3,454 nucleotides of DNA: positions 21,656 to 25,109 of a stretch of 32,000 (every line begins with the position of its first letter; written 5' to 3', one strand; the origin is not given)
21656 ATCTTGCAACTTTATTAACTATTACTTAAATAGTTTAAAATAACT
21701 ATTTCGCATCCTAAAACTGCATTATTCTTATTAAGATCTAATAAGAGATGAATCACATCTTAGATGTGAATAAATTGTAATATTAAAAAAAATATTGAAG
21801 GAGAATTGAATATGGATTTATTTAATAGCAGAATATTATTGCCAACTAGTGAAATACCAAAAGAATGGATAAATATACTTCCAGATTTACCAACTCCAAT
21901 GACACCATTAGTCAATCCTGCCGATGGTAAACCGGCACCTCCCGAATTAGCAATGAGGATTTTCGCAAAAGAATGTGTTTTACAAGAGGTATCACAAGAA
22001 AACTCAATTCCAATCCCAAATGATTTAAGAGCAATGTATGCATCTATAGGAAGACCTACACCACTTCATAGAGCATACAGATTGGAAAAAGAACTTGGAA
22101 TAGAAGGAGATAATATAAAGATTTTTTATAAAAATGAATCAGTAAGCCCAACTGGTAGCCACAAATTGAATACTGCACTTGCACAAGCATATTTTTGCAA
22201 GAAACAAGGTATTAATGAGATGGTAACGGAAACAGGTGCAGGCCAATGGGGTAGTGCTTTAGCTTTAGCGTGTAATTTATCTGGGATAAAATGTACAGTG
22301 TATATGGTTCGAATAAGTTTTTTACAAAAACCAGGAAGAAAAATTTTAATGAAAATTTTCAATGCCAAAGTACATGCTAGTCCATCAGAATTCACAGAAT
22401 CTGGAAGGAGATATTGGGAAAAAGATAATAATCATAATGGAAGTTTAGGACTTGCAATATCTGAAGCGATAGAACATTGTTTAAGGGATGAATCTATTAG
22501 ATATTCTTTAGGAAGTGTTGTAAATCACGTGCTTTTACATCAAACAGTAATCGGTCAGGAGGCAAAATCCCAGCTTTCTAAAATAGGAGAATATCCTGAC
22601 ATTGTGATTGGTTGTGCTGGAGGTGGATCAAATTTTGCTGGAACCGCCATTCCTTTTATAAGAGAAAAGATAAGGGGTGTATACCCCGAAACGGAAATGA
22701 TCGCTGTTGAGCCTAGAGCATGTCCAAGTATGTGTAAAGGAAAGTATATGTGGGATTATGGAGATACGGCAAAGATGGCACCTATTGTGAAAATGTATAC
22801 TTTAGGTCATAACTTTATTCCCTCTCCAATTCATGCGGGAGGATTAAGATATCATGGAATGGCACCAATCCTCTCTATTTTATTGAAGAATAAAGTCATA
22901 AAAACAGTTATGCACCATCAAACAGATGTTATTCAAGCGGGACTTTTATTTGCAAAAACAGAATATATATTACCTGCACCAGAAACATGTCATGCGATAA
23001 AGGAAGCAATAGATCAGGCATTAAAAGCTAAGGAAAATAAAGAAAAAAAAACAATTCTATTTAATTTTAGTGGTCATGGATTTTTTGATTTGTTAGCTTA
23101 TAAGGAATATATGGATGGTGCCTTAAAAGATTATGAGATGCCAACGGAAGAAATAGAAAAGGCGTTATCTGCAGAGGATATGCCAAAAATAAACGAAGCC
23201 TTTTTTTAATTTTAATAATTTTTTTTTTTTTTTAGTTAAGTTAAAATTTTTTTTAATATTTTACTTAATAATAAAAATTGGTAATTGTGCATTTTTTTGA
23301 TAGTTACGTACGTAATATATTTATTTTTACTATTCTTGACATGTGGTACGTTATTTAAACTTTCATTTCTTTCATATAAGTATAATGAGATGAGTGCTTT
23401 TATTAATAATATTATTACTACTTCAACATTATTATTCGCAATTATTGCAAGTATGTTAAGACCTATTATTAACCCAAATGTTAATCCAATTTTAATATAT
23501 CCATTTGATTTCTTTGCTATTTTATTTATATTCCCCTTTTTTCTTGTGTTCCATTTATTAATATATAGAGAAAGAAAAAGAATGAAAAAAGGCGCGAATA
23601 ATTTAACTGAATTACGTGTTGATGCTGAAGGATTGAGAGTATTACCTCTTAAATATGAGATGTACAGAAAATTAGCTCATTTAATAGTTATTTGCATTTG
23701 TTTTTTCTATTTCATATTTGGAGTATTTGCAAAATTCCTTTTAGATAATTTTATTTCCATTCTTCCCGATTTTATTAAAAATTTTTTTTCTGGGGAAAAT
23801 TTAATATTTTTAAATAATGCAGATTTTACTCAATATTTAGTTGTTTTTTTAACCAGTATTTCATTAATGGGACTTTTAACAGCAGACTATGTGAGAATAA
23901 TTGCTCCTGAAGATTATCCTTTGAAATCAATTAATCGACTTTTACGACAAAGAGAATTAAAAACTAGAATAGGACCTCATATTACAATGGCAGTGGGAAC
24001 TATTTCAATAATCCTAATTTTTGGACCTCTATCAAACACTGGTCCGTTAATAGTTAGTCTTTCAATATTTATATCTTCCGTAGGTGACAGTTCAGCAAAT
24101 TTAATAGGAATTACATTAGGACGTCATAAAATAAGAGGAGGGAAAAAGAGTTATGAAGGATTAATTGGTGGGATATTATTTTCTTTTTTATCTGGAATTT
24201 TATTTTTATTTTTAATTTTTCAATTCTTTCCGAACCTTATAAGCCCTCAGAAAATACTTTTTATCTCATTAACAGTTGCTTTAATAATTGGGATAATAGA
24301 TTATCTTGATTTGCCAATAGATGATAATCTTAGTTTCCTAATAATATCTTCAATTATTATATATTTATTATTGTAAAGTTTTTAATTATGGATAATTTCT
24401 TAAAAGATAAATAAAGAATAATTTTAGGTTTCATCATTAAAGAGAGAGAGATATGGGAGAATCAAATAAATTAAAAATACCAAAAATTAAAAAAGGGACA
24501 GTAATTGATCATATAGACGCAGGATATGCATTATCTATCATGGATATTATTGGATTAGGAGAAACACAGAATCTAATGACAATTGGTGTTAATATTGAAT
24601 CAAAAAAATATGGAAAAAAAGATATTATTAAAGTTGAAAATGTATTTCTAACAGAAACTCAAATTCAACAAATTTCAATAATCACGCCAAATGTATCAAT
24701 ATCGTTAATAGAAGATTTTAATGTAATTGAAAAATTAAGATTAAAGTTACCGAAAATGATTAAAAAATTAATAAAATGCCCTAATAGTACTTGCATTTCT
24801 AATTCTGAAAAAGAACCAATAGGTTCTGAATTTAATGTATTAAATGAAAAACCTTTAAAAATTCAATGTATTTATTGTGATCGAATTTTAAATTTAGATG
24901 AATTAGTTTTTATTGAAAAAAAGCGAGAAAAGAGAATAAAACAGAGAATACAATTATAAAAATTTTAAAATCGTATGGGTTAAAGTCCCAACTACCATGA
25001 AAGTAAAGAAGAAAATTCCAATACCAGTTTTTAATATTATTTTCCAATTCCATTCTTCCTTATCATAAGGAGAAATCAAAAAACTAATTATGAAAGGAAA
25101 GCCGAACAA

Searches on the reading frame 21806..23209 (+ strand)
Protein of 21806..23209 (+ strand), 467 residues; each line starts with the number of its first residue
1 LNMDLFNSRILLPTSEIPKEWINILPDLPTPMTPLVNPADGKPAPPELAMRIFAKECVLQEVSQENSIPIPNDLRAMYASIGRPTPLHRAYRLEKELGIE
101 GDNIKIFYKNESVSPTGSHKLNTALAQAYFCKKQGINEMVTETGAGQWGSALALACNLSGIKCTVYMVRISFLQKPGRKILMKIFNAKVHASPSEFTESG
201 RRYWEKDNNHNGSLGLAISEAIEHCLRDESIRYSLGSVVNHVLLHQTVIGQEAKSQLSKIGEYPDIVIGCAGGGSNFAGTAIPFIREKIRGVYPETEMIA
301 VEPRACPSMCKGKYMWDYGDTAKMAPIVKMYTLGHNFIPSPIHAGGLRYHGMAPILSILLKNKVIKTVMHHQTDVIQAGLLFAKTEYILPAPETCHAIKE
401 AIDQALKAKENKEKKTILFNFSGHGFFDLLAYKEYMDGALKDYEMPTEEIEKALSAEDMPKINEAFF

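Call 8: search_protein_families(library=pfam, proteins=[window:21806-23209:+])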
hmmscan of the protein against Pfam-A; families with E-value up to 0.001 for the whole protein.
window:21806-23209:+ (467 aa): 1 family
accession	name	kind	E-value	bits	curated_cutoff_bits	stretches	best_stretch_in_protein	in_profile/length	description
PF00291.31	PALP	-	1.3e-39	136.7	35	1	82-423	5-295/295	Pyridoxal-phosphate dependent enzyme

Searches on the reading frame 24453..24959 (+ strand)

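Call 8: search_protein_families(library=pfam, proteins=[window:24453-24959:+])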
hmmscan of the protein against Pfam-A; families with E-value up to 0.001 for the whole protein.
window:24453-24959:+ (168 aa): 2 families
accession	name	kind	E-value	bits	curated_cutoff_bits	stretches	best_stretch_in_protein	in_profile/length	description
PF01948.23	PyrI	-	9.6e-28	96.7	25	1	7-97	1-92/93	Aspartate carbamoyltransferase regulatory chain, allosteric domain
PF02748.20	PyrI_C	-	2.6e-15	56.4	23.4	1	103-150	2-47/48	Aspartate carbamoyltransferase regulatory chain, metal binding domain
